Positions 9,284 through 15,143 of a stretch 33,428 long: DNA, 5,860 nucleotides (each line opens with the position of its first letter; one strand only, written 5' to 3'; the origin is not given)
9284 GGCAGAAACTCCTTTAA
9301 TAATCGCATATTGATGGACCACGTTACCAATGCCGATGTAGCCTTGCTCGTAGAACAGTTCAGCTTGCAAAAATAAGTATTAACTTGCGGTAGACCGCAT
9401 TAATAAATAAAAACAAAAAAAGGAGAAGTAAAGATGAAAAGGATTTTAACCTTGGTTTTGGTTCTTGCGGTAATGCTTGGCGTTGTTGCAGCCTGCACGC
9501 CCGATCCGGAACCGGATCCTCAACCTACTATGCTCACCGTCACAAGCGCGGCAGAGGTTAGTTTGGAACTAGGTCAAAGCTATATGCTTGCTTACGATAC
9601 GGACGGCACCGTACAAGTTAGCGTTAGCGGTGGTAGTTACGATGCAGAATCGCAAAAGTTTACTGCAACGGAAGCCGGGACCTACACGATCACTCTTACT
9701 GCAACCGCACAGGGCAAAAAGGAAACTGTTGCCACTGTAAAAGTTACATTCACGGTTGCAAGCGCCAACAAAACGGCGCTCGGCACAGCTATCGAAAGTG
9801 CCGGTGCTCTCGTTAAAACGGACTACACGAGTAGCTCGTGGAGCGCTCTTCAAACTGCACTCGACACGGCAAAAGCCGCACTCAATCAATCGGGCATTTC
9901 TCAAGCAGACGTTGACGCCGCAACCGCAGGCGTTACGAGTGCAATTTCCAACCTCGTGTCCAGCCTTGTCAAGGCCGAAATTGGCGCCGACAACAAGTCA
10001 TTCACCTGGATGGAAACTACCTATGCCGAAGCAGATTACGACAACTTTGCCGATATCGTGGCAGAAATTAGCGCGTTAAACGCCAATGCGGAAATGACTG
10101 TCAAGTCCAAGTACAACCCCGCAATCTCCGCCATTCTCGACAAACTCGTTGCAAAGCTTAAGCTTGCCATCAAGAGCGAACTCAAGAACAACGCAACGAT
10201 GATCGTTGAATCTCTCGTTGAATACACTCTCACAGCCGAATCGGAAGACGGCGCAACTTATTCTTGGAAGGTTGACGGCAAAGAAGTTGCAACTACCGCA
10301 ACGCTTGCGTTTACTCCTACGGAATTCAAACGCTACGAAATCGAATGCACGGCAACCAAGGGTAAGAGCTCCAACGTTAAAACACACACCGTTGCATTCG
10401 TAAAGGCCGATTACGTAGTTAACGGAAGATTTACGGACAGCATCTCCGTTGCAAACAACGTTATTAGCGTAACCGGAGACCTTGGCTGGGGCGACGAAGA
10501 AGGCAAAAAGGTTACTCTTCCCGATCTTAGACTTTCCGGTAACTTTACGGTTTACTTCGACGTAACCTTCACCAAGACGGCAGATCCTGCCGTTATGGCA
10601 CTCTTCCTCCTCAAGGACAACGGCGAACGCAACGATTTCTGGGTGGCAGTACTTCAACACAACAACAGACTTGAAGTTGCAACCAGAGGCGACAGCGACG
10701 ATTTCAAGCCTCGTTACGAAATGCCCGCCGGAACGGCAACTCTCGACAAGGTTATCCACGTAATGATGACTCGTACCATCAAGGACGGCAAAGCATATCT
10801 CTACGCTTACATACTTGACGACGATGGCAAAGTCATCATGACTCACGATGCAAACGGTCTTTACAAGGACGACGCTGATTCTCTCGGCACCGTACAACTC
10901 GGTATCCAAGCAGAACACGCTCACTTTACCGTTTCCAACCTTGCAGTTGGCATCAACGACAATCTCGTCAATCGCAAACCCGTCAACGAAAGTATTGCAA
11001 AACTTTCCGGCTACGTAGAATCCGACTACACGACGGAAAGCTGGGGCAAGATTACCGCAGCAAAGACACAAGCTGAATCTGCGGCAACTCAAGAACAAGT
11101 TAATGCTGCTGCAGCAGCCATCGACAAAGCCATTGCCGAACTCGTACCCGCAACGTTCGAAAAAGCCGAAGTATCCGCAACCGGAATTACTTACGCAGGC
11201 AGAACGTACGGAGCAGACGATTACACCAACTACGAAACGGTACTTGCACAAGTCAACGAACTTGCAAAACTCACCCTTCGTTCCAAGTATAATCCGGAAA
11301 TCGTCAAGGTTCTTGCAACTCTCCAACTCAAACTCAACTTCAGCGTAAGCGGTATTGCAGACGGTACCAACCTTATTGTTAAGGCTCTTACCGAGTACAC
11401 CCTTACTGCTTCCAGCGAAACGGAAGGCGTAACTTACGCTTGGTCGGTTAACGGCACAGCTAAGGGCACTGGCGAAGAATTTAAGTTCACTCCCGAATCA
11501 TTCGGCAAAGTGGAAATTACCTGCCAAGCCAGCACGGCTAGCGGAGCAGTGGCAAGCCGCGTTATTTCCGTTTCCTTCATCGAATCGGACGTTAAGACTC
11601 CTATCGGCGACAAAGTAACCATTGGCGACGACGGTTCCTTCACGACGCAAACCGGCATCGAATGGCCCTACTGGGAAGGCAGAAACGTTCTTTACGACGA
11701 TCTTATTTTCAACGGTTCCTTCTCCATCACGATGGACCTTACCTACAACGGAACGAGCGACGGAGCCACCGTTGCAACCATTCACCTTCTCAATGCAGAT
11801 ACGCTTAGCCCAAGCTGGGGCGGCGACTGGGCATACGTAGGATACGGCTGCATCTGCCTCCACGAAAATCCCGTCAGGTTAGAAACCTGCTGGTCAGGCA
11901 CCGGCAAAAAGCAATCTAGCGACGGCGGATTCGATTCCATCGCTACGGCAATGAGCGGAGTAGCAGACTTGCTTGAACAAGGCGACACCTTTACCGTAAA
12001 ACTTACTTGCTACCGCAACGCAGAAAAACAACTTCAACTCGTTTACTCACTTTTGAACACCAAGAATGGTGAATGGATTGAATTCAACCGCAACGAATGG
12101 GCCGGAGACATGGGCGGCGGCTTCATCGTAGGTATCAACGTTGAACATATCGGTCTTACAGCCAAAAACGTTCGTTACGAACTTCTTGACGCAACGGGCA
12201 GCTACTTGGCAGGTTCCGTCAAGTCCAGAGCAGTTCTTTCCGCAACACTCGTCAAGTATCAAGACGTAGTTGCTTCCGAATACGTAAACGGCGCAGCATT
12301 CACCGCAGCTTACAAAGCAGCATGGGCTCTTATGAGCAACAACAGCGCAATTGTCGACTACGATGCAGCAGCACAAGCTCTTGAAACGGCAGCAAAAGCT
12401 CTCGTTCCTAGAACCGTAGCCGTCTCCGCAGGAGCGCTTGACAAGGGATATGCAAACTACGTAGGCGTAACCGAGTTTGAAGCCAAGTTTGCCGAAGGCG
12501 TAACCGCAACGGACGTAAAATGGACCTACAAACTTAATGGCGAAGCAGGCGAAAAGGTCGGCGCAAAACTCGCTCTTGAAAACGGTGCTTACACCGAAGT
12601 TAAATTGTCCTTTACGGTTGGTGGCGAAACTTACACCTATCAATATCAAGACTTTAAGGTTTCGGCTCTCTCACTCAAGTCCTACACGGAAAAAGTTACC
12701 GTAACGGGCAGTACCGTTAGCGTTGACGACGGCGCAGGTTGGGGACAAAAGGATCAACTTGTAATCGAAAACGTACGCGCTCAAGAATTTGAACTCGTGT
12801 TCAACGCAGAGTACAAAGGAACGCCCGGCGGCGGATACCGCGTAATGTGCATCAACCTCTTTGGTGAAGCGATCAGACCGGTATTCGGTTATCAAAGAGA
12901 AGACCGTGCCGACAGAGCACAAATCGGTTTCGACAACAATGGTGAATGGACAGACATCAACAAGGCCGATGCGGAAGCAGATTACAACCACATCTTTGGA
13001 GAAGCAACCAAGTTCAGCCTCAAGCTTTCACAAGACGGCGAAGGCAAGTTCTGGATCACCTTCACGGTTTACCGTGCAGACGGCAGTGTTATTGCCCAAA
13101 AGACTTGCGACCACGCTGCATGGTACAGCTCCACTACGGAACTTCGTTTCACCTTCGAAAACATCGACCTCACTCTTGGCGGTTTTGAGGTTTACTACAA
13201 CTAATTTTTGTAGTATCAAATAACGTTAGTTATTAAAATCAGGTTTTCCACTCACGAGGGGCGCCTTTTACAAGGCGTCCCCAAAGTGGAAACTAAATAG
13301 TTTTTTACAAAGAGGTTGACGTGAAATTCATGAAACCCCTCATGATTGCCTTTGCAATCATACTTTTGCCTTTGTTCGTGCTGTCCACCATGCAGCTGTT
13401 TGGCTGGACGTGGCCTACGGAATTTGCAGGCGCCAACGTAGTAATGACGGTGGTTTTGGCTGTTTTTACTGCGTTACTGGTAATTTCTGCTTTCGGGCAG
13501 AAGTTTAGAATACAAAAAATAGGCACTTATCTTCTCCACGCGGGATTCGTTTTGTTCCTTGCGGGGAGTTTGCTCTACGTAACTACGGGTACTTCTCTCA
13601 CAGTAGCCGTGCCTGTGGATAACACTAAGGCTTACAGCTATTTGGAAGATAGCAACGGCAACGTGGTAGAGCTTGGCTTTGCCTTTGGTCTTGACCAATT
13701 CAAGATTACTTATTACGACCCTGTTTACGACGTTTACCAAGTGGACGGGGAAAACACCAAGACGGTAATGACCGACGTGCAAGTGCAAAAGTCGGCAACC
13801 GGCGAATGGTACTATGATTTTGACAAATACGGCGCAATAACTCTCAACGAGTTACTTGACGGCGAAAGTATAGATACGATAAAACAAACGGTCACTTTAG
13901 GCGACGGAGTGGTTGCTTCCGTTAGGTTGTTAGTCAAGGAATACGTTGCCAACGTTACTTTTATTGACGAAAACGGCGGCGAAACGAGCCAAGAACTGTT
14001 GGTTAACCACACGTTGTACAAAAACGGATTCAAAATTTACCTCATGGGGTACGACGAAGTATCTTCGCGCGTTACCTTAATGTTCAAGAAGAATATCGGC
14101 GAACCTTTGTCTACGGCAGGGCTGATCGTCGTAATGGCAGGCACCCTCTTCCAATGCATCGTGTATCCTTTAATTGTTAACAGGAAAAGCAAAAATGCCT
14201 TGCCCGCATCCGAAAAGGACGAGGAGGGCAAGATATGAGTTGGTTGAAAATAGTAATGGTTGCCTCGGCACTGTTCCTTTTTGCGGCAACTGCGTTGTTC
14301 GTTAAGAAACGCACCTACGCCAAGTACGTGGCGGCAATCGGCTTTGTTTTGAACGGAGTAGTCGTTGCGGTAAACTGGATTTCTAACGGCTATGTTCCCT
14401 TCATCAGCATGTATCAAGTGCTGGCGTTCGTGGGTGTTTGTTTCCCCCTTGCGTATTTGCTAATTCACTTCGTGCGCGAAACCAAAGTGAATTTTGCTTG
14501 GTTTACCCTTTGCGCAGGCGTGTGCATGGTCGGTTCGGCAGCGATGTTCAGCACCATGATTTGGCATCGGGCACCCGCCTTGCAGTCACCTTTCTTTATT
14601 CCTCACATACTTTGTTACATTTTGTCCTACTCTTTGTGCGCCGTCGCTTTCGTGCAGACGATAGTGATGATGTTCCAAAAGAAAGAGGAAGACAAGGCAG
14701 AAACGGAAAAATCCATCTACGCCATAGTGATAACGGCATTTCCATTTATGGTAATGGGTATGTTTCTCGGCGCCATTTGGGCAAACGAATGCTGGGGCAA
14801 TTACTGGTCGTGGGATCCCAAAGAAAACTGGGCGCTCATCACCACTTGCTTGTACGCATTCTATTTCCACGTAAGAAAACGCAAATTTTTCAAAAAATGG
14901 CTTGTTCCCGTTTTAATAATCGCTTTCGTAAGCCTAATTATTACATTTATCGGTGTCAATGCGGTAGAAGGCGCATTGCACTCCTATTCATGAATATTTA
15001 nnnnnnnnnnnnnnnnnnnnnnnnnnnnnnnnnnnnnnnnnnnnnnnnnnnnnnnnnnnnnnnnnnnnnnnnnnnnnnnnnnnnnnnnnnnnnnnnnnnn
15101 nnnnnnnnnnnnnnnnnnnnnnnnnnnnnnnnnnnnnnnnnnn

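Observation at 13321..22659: A private cytochrome c maturation system plus two surface c-type haem lipoproteins embedded in a Gram-positive alpha-mannan (GH76/GH125) utilisation locus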

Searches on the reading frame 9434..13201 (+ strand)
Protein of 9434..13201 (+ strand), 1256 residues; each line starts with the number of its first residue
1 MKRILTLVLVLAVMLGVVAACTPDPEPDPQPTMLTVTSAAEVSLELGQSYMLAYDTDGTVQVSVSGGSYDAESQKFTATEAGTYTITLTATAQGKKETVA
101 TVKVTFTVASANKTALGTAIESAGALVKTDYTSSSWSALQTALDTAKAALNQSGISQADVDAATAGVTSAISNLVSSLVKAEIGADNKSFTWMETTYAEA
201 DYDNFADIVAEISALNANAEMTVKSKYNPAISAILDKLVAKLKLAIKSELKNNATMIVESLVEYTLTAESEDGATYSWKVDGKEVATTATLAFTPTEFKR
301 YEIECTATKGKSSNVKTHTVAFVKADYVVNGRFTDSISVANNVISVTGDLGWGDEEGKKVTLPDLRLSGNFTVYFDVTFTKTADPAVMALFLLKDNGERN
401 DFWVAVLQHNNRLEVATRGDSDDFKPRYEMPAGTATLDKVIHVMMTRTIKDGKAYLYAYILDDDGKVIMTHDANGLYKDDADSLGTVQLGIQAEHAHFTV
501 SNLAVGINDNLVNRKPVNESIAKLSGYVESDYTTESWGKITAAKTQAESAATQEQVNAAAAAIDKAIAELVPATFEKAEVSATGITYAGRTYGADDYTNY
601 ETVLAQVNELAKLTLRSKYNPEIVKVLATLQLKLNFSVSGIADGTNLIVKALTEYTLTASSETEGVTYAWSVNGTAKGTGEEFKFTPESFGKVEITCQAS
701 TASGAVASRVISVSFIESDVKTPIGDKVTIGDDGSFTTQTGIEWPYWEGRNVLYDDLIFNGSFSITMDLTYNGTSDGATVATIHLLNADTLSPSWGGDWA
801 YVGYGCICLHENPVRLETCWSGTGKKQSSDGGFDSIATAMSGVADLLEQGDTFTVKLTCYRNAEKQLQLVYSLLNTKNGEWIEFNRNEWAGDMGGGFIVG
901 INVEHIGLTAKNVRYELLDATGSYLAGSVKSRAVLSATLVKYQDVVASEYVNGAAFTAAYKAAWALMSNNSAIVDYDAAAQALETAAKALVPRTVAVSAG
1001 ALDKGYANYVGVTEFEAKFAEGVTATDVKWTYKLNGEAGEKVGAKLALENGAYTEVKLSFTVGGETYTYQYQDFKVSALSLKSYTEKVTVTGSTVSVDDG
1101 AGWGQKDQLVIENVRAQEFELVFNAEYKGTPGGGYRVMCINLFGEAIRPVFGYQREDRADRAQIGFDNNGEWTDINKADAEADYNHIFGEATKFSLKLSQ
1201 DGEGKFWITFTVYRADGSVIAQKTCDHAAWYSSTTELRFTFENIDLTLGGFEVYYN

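Call 4: search_protein_families(library=pfam, proteins=[window:9434-13201:+], max_evalue=0.1)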
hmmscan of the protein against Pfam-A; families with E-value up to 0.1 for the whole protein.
window:9434-13201:+ (1256 aa): 6 families
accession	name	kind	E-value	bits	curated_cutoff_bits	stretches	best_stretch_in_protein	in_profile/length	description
PF16820.11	PKD_3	-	3.7e-11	43.1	26.3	2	267-304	26-63/68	PKD-like domain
PF07554.19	FIVAR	-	8e-08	33.3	29.2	2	113-174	2-70/71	FIVAR domain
PF06832.18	BiPBP_C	-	2.4e-07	31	26.8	1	637-708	13-87/90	Penicillin-Binding Protein C-terminus Family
PF00801.26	PKD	-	0.0018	18.7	23.5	0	648-708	10-74/80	PKD domain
PF04151.21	PPC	-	0.0037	18.5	25.9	0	55-89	32-69/70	Bacterial pre-peptidase C-terminal domain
PF01105.29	EMP24_GP25L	-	0.072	13.6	25.9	0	55-121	45-104/182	emp24/gp25L/p24 family/GOLD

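Call 6: search_protein_families(library=ncbifam, proteins=[window:9434-13201:+], max_evalue=0.01)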
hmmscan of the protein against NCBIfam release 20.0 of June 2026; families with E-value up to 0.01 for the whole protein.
window:9434-13201:+ (1256 aa): 2 families
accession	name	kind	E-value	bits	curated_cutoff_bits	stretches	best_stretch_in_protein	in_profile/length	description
NF046019.1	ZmpB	exception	3.9e-07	27.7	3000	1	91-179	524-612/1969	zinc metalloprotease B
TIGR03769.1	P_ac_wall_RPT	domain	0.0071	16.9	30.9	1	79-108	10-41/41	TIGR03769 domain-containing protein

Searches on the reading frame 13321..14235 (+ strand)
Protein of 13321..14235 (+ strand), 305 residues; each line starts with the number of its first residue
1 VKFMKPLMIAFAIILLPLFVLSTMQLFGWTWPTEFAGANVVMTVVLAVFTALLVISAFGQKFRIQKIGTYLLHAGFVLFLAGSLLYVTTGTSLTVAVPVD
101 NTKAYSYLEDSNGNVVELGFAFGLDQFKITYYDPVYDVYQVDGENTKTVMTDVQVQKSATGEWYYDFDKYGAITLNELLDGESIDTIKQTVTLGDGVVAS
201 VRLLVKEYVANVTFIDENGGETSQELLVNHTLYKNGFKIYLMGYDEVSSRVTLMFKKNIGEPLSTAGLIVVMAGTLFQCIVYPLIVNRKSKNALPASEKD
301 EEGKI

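Call 4: search_protein_families(library=pfam, proteins=[window:13321-14235:+], max_evalue=0.1)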
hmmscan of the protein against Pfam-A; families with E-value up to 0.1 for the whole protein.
window:13321-14235:+ (305 aa): 2 families
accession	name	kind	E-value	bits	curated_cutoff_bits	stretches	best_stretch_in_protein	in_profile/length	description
PF05140.19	ResB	-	2.6e-16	59.9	24.6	1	57-254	142-278/486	ResB-like family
PF11683.13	DUF3278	-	0.096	13.2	26.6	0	36-92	33-89/130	Protein of unknown function (DUF3278)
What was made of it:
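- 13321..14238 (+): ResB/CcsB-like membrane protein, 305 aa, 4 predicted TM segments, shortened outer domain, His73 in TM3. Pfam ResB 2.6e-16, covering only profile positions 142-278 of 486 (call 4).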

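Call 6: search_protein_families(library=ncbifam, proteins=[window:13321-14235:+], max_evalue=0.01)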
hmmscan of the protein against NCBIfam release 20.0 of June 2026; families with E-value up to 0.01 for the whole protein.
window:13321-14235:+ (305 aa): 0 families

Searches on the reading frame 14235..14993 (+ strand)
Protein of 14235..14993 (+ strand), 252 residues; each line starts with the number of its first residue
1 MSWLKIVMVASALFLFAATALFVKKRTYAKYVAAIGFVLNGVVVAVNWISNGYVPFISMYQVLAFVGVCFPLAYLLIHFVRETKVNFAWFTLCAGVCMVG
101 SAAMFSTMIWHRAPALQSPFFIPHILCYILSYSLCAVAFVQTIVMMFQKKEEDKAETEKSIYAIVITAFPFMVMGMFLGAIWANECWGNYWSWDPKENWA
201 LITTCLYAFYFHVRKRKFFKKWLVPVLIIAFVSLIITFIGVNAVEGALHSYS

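Call 4: search_protein_families(library=pfam, proteins=[window:14235-14990:+], max_evalue=0.1)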
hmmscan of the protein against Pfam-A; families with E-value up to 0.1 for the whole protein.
window:14235-14990:+ (252 aa): 1 family
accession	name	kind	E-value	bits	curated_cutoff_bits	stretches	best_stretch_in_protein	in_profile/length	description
PF01578.25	Cytochrom_C_asm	-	1.6e-33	116.6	29.9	1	58-248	3-211/212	Cytochrome C assembly protein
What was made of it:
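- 14235..14993 (+): CcsA (haem-handling subunit of System II) with the WWD motif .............. Pfam Cytochrom_C_asm 1.6e-33 (call 4).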

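Call 6: search_protein_families(library=ncbifam, proteins=[window:14235-14990:+], max_evalue=0.01)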
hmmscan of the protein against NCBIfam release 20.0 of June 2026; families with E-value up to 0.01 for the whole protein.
window:14235-14990:+ (252 aa): 2 families
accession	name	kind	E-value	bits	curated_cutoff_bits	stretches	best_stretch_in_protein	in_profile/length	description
TIGR03144.1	cytochr_II_ccsB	equivalog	4.2e-42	144.6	187.6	2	157-252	156-252/252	c-type cytochrome biogenesis protein CcsB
TIGR01191.1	ccmC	subfamily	5e-05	23.3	186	1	128-216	20-104/184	heme ABC transporter permease CcmC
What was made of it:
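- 14235..14993 (+): TIGR03144 scores 144.6 bits, below its cutoff of 187.6 (call 6).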

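Call 7: find_encoding_contigs(protein=window:14235-14993:+, flank=10000, max_places=6)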
Protein window:14235-14993:+ (252 aa): no gene with exactly this product is on record in the collection.
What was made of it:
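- Tried and rejected: Exact-sequence look-up of the window's CcsA found nothing (call 7), so the source genome could not be identified.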
